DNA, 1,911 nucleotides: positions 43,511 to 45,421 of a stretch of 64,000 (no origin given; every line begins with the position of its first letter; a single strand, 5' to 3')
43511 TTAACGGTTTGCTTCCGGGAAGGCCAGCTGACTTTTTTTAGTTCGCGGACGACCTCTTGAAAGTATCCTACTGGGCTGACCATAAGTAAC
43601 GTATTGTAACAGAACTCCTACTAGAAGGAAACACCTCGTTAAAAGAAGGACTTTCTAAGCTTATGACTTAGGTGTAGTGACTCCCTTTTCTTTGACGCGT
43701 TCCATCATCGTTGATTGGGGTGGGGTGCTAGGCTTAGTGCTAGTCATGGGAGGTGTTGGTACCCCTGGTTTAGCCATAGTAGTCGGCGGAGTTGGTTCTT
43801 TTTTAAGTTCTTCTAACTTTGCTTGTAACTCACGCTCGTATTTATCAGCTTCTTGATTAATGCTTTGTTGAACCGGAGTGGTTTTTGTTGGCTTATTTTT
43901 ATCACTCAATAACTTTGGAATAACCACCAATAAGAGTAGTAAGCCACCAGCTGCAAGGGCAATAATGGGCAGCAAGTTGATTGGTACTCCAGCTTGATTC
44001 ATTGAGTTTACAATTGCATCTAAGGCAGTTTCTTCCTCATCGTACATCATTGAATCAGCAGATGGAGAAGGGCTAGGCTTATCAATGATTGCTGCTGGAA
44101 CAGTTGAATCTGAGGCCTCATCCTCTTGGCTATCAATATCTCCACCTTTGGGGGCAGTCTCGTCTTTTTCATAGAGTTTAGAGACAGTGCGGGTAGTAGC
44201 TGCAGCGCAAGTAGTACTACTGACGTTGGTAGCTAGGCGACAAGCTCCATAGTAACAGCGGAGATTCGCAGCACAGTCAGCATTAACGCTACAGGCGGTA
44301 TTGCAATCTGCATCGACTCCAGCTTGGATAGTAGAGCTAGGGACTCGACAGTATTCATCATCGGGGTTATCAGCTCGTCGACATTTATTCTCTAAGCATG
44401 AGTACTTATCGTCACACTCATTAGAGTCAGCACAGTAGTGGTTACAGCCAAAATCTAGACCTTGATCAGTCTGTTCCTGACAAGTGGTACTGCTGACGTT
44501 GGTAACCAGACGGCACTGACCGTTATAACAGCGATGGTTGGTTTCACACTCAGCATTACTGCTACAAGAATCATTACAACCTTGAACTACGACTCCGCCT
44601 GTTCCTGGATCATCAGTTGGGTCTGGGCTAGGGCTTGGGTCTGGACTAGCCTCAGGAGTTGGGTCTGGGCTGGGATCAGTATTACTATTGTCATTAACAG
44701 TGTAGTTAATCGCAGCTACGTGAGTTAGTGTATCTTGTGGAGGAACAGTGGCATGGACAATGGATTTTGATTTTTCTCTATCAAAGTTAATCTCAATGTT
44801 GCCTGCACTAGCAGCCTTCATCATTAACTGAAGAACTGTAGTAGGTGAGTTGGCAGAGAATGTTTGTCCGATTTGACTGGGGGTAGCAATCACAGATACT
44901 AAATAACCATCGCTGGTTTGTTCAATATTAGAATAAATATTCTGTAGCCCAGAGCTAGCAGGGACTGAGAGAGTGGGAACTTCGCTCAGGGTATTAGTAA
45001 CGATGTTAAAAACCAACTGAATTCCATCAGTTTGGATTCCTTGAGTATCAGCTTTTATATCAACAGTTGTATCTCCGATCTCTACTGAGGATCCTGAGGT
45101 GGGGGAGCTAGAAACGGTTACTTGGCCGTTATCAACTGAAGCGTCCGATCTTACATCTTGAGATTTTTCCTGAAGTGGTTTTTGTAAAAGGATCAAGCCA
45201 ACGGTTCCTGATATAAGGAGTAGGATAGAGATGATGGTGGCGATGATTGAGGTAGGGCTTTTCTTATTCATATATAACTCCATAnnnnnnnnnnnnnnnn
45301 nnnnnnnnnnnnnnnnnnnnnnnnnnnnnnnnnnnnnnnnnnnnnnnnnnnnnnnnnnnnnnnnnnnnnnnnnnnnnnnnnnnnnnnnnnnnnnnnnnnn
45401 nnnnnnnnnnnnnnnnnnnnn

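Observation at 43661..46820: Adjacent dockerin-like and cohesin-like proteins: a possible two-component surface assembly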

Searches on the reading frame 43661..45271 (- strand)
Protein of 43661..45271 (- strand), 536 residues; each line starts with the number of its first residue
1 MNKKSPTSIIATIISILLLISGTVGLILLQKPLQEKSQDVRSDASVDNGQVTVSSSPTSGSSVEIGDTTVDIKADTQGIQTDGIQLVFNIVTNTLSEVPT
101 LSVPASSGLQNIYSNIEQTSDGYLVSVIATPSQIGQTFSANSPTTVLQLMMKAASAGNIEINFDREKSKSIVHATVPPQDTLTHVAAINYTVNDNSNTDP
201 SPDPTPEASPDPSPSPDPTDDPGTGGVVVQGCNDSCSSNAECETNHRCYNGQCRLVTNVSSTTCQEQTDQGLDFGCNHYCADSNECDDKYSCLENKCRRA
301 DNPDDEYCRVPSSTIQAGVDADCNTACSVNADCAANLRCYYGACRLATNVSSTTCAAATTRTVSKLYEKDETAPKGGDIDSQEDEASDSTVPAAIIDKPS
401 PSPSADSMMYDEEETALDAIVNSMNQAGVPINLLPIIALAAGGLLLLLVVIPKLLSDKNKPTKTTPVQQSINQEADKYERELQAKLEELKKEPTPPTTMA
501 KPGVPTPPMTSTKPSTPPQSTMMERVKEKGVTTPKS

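Call 3: search_protein_families(library=pfam, proteins=[window:43661-45271:-], max_evalue=10)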
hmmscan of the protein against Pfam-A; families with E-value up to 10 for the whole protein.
window:43661-45271:- (536 aa): 6 families
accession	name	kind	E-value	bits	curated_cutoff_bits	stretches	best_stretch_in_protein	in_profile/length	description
PF05887.16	Trypan_PARP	-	0.024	15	100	1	194-223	53-84/134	Procyclic acidic repetitive protein (PARP)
PF23416.1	DUF7107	-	0.067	14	24.6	3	235-272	1-37/48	Domain of unknown function (DUF7107)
PF09392.15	T3SS_needle_F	-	0.12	13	29.4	1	467-501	4-38/71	Type III secretion needle MxiH, YscF, SsaG, EprI, PscF, EscF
PF20552.4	HTH_62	-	0.31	11.5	27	0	409-429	30-50/72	Recombinase-like helix-turn-helix domain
PF09881.14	DUF2108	-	1.8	9.1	29.6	1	12-34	3-25/70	Predicted membrane protein (DUF2108)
PF21164.2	Dumpy_DPY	-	5.1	7.6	27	2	236-254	4-22/24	Dumpy, DPY module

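Call 4: search_protein_families(library=ncbifam, proteins=[window:43661-45271:-], max_evalue=10)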
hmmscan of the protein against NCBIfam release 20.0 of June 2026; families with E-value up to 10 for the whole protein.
window:43661-45271:- (536 aa): 2 families
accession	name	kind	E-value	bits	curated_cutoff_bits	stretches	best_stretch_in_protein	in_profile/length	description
NF037973.1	metallo_SslE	exception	0.0025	15.2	3000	1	196-224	50-78/1519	lipoprotein metalloprotease SslE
NF007210.0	PRK09632.1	equivalog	0.22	9.7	989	1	78-166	147-235/781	ATP-dependent DNA ligase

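Call 8: search_solved_structures(query=window:43661-45271:-, max_evalue=10, show_alignments=2)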
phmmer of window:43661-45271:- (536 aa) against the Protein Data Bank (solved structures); distinct sequences matched with E-value up to 10: 0.

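Call 9: find_homologous_proteins(query=window:43661-45271:-, max_evalue=0.001)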
Query window:43661-45271:- (536 aa): 95 proteins with E <= 0.001 among 8000 candidates.
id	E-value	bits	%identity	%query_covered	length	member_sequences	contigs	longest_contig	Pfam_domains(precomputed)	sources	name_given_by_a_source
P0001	0.0e+0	1176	100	100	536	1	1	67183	-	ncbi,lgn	-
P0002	1.0e-219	748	63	100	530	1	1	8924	-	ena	-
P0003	1.6e-213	728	63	100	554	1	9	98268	-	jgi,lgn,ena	jgi:hypothetical protein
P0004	2.2e-210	718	62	100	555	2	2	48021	-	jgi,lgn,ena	-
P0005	3.9e-209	714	61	100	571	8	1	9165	-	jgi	-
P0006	2.4e-207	708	69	85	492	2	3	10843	-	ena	-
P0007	4.4e-207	707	61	99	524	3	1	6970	-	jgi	-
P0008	1.3e-204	699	61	99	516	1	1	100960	-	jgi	jgi:hypothetical protein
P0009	2.5e-203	694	62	96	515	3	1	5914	-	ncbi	-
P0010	3.9e-199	681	63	99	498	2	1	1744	-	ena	-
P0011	2.8e-196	671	60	96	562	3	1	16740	-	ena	-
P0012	3.9e-188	644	57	99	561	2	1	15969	-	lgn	-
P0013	4.1e-185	634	57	96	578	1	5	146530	-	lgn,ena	-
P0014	3.7e-183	628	60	99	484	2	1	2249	-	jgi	-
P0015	6.7e-183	627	51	96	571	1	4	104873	-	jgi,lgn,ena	jgi:hypothetical protein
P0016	3.7e-177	608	56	100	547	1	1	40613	-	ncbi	-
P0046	1.1e-89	320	31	98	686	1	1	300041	-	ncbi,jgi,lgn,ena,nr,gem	ncbi:MAG: hypothetical protein OEX81_01330 [Candidatus Pacebacteria bacterium]|nr:hypothetical prote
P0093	1.5e-35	141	31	75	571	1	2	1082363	-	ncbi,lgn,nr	ncbi:MAG: hypothetical protein H6772_03955 [Pseudomonadales bacterium]|nr:hypothetical protein [Pseu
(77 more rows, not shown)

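Call 16: find_encoding_contigs(protein=P0001, flank=10000, max_places=3)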
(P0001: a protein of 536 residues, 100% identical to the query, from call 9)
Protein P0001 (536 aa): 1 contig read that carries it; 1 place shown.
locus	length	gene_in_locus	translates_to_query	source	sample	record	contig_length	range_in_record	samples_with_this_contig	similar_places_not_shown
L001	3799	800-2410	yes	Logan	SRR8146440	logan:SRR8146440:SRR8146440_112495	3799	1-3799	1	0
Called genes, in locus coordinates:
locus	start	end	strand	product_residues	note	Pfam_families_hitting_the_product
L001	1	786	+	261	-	?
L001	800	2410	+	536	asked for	-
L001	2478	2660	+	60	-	PF00584:SecE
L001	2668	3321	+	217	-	PF02357:NusG, PF00467:KOW (faint)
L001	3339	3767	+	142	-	PF03946:Ribosomal_L11_N, PF00298:Ribosomal_L11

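Call 17: find_encoding_contigs(protein=P0016, flank=8000, max_places=2)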
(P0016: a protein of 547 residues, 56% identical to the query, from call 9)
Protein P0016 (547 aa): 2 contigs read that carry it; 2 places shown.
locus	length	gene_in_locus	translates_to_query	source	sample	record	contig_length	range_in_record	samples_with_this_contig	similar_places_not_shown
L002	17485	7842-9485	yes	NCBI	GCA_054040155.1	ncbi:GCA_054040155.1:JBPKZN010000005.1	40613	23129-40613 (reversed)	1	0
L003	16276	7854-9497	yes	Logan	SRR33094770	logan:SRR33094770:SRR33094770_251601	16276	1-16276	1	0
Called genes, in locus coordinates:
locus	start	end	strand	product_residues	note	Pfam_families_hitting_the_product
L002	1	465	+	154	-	?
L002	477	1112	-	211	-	PF05401:NodS (weak), PF01209:Ubie_methyltran (weak), PF03848:TehB (weak), PF13489:Methyltransf_23, PF13847:Methyltransf_31, PF08241:Methyltransf_11, PF08242:Methyltransf_12, PF13649:Methyltransf_25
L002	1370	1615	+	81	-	PF01402:RHH_1 (weak)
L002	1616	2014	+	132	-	PF01850:PIN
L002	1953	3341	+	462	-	-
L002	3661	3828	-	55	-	-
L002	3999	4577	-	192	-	PF02545:Maf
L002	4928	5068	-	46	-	-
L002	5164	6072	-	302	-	PF00483:NTP_transferase, PF12804:NTP_transf_3 (weak)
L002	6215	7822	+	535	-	PF00404:Dockerin_1 (weak)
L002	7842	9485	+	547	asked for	-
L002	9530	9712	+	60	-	PF00584:SecE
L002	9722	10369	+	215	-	PF00467:KOW (faint), PF02357:NusG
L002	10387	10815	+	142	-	PF03946:Ribosomal_L11_N, PF00298:Ribosomal_L11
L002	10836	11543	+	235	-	PF00687:Ribosomal_L1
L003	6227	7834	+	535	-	PF00404:Dockerin_1 (weak)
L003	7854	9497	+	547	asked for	-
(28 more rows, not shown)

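Call 19: find_encoding_contigs(protein=P0046, flank=6000, max_places=1)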
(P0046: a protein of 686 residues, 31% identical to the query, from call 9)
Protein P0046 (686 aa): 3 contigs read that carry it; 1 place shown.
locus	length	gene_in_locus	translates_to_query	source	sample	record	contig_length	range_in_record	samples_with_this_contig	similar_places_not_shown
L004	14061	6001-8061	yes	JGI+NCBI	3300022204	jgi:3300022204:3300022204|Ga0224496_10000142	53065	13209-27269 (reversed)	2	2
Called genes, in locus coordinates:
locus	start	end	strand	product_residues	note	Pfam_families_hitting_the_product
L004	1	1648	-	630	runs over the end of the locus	-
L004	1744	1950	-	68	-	PF00471:Ribosomal_L33 (weak)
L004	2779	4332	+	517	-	PF07602:DUF1565 (weak), PF22842:Pel9A-like_beta_helix, PF13229:Beta_helix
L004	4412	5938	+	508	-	PF00404:Dockerin_1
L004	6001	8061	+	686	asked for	-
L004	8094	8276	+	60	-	PF00584:SecE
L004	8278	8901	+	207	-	PF02357:NusG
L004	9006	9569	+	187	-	-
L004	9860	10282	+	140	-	PF03946:Ribosomal_L11_N, PF00298:Ribosomal_L11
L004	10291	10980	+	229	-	PF00687:Ribosomal_L1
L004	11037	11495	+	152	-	-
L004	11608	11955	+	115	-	PF01740:STAS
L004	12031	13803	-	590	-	PF07973:tRNA_SAD, PF00587:tRNA-synt_2b, PF03129:HGTP_anticodon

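Call 20: find_encoding_contigs(protein=P0093, flank=6000, max_places=1)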
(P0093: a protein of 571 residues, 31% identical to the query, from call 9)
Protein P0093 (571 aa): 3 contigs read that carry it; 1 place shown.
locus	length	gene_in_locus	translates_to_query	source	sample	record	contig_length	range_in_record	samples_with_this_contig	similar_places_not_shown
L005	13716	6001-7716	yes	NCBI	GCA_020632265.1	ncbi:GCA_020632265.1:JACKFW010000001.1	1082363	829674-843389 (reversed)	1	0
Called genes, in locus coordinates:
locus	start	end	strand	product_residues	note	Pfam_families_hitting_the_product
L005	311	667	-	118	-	-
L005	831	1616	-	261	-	-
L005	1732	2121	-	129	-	-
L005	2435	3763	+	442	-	-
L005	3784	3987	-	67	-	PF00471:Ribosomal_L33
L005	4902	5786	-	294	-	PF00483:NTP_transferase, PF12804:NTP_transf_3 (faint)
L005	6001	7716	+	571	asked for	-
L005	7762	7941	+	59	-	PF00584:SecE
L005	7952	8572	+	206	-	PF02357:NusG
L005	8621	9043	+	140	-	PF03946:Ribosomal_L11_N, PF00298:Ribosomal_L11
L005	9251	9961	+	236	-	PF00687:Ribosomal_L1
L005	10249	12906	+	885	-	PF00690:Cation_ATPase_N, PF00122:E1-E2_ATPase, PF00702:Hydrolase, PF13246:Cation_ATPase, PF00689:Cation_ATPase_C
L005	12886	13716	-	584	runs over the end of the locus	PF07973:tRNA_SAD, PF00587:tRNA-synt_2b, PF03129:HGTP_anticodon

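Call 24: find_related_loci(query=A4, collection=genome_contigs, flank=10000)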
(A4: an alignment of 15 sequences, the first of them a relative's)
Query A4 (536 aa) in genome_contigs; peptide patterns used: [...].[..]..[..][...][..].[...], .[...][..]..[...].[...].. (x = any residue, [..] = any of these).
60 stretches matched a pattern; 18 encode a relative of the query (tblastn E <= 1e-3); 18 distinct loci.
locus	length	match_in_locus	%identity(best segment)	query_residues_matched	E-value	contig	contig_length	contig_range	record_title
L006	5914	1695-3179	62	22-536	0e+0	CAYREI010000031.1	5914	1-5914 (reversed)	MAG TPA_asm: uncultured Pseudomonadales bacterium isolate SRP191223_co1_123 genome assembly, contig: NODE_18663_length_5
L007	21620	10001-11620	60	22-536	1e-180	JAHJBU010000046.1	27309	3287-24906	MAG: Patescibacteria group bacterium isolate Modern_marine.mb.272 Modern_marine.mb.272_k141_976725, whole genome shotgun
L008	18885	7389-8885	58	22-535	3e-173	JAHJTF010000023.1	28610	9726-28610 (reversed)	MAG: Patescibacteria group bacterium isolate OS_PC_MetaG.mb.40 OS_PC_MetaG.mb.40_k141_357004, whole genome shotgun seque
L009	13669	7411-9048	61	1-535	1e-175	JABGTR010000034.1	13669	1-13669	MAG: Candidatus Paceibacterota bacterium isolate SI034_bin135 k141_1816098, whole genome shotgun sequence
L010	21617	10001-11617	35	5-534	8e-90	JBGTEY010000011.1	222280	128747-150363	MAG: Patescibacteria group bacterium isolate JTS-RE179 k141_3964577, whole genome shotgun sequence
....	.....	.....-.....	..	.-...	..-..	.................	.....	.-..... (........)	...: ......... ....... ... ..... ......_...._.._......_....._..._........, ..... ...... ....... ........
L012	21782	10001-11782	35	3-534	1e-82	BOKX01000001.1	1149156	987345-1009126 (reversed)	Patescibacteria group bacterium BroJett032 DNA, sequence1, whole genome shotgun sequence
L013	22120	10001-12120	42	8-403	6e-74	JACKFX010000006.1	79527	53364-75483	MAG: Pseudomonadales bacterium isolate HK-STAS-PATE-16 HK-STAS-PATE-16_6, whole genome shotgun sequence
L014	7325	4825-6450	36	4-536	7e-73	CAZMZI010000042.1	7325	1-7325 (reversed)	MAG TPA_asm: uncultured Pseudomonadales bacterium isolate SRP192515_co1_162 genome assembly, contig: NODE_10524_length_7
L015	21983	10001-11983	31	10-534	5e-61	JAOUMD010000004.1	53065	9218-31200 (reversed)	MAG: Candidatus Paceibacterota bacterium isolate 8_1_July_SF_Bin25 8_1_July_SF_Bin25_scaffold_39_c2, whole genome shotgu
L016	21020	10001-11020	40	224-536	2e-58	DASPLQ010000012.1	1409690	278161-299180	MAG TPA_asm: Vitreimonas sp. isolate SMAG_U12069 k141_91001, whole genome shotgun sequence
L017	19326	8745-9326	49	10-201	3e-49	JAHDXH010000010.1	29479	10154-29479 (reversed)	MAG: Patescibacteria group bacterium isolate PAT3 NODE_2471_length_29479_cov_6.338669, whole genome shotgun sequence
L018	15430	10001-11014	33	221-534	1e-38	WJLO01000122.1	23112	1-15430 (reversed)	MAG: Candidatus Paceibacterota bacterium isolate Bin_542 k141_4824060, whole genome shotgun sequence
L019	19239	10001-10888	31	223-534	3e-33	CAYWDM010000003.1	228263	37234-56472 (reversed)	MAG TPA_asm: uncultured Pseudomonadales bacterium isolate SRP272421_co4_48 genome assembly, contig: NODE_19_length_22826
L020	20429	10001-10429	43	232-357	5e-30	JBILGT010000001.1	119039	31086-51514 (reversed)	MAG: Limisphaerales bacterium isolate ME2016-09-28_3300042471_group7_bin68 Rohwer_bin1526_scaffold_31_c1, whole genome s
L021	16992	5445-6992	34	10-534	2e-81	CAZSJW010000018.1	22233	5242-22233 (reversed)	MAG TPA_asm: uncultured Pseudomonadales bacterium isolate SRP286056_co2_78 genome assembly, contig: NODE_3446_length_222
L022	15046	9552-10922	36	8-377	3e-18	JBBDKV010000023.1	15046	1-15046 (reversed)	MAG: Patescibacteria group bacterium isolate LejiaA_43_11 Lejia_A_5705_length_15046_cov_7, whole genome shotgun sequence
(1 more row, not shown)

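Call 25: predict_structure(alignment_id=A2)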
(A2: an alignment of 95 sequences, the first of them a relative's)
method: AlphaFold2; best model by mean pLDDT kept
length: 536 residues; sequences in the alignment: 95
mean_pLDDT: 77.9   pTM: 0.59
mean pLDDT of the five models: 77.9, 77.5, 77.4, 77.1, 76.4
residues with pLDDT >= 90: 247; 70-90: 128; 50-70: 62; < 50: 99
segments of 3 or more residues with pLDDT < 50: 1-4, 211-216, 218-225, 377-414, 459-471, 496-506, 508-517
pLDDT, mean of each block of 10 residues (from residue 1): 63 87 80 52 68 98 97 98 98 95 97 95 96 97 98 96 95 94 96 82 55 47 57 92 89 84 63 87 88 93 93 93 97 96 95 95 87 53 40 38 41 61 80 81 87 65 40 70 85 47 42 44 75 59
secondary structure, 60 per line:
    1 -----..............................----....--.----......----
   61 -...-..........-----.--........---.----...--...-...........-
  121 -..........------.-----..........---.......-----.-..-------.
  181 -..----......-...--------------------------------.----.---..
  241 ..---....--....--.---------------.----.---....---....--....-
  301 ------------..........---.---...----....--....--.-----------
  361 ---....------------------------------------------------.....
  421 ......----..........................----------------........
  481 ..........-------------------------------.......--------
elements in order: H6-35 H40-43 E51-56 E62-64 E66-75 E84-91 E100-102 E109-119 E122-131 E144-153 E157-163 E188-193 E246-249 E252-255 E290-293 E296-299 H313-322 E337-340 E343-346 H364-367 H416-426 H431-456 H473-490 H522-528

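Call 28: fold_search(model_id=the predicted structure, library=pdb)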
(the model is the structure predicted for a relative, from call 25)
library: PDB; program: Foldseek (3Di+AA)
matches with E <= 10: 1560; with E <= 0.001: 55
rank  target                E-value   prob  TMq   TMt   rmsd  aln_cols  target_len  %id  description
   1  5lxv_A                1.8e-06  1.00  0.21  0.56   4.2       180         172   15  Crystal structure of Ruminococcus flavefaciens scaffoldin C cohesin in complex with a dockerin from an uncharacterized (released 2016-10-19)
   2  5lxv_C                2.1e-06  1.00  0.20  0.56   4.1       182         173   15  Crystal structure of Ruminococcus flavefaciens scaffoldin C cohesin in complex with a dockerin from an uncharacterized (released 2016-10-19)
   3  2jh2_B                5.1e-06  1.00  0.19  0.63   4.4       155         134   14  X-ray crystal structure of a cohesin-like module from Clostridium perfringens (released 2007-11-06)
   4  5n5p_A                6.1e-06  1.00  0.19  0.63   4.9       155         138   12  Crystal structure of Ruminococcus flavefaciens' type III complex containing the fifth cohesin from scaffoldin B and th (released 2018-02-28)
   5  5m2s_A                7.8e-06  1.00  0.20  0.63   4.8       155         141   14  R. flavefaciens' third ScaB cohesin in complex with a group 1 dockerin (released 2017-07-05)
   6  5n5p_C                7.8e-06  1.00  0.19  0.60   5.0       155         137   12  Crystal structure of Ruminococcus flavefaciens' type III complex containing the fifth cohesin from scaffoldin B and th (released 2018-02-28)
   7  5nrm_A                7.8e-06  1.00  0.20  0.62   4.5       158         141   13  Crystal structure of the sixth cohesin from Acetivibrio cellulolyticus' scaffoldin B in complex with Cel5 dockerin S51 (released 2018-01-31)
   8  6kgd_A                8.2e-06  1.00  0.23  0.73   3.7       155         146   14  Crystal structure of CaDoc0917(R49D)-CaCohA2 complex at pH 8.0 (released 2020-07-08)
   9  6kgf_C                8.2e-06  1.00  0.22  0.68   4.5       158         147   14  Crystal structure of CaDoc0917(R16D)-CaCohA2 complex at pH 8.2 (released 2020-07-08)
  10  4dh2_C                8.2e-06  1.00  0.20  0.59   4.2       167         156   11  Crystal structure of Coh-OlpC(Cthe_0452)-Doc435(Cthe_0435) complex: A novel type I Cohesin-Dockerin complex from Clost (released 2012-11-28)
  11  6kge_A                1.0e-05  1.00  0.21  0.71   3.7       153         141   13  Crystal structure of CaDoc0917(R16D)-CaCohA2 complex at pH 5.5 (released 2020-07-08)
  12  4ums                  1.0e-05  1.00  0.22  0.66   3.6       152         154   10  The crystal structure of the seventh ScaB type I cohesin from Pseudobacteroides cellulosolvens (released 2015-05-06)
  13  2ccl_A                1.2e-05  1.00  0.20  0.60   4.4       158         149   14  THE S45A, T46A MUTANT OF THE TYPE I COHESIN-DOCKERIN COMPLEX FROM THE CELLULOSOME OF CLOSTRIDIUM THERMOCELLUM (released 2007-02-13)
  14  6kg8_MODEL_1_A        1.2e-05  1.00  0.20  0.60   5.4       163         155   16  Solution structure of CaCohA2 from Clostridium acetobutylicum (released 2020-07-08)
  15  6kgf_A                1.2e-05  1.00  0.21  0.68   4.2       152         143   13  Crystal structure of CaDoc0917(R16D)-CaCohA2 complex at pH 8.2 (released 2020-07-08)
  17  4dh2_A                1.4e-05  1.00  0.19  0.56   5.1       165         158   10  Crystal structure of Coh-OlpC(Cthe_0452)-Doc435(Cthe_0435) complex: A novel type I Cohesin-Dockerin complex from Clost (released 2012-11-28)
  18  2jh2_C                1.6e-05  1.00  0.20  0.69   3.7       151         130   16  X-ray crystal structure of a cohesin-like module from Clostridium perfringens (released 2007-11-06)
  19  2jh2_A                1.9e-05  1.00  0.20  0.65   4.2       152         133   16  X-ray crystal structure of a cohesin-like module from Clostridium perfringens (released 2007-11-06)
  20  2xdh                  2.0e-05  1.00  0.17  0.53   6.5       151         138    9  Non-cellulosomal cohesin from the hyperthermophilic archaeon Archaeoglobus fulgidus (released 2010-05-26)
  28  3ul4_A                6.8e-05  1.00  0.21  0.67   3.7       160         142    9  Crystal structure of Coh-OlpA(Cthe_3080)-Doc918(Cthe_0918) complex: A novel type I Cohesin-Dockerin complex from Clost (released 2012-11-28)
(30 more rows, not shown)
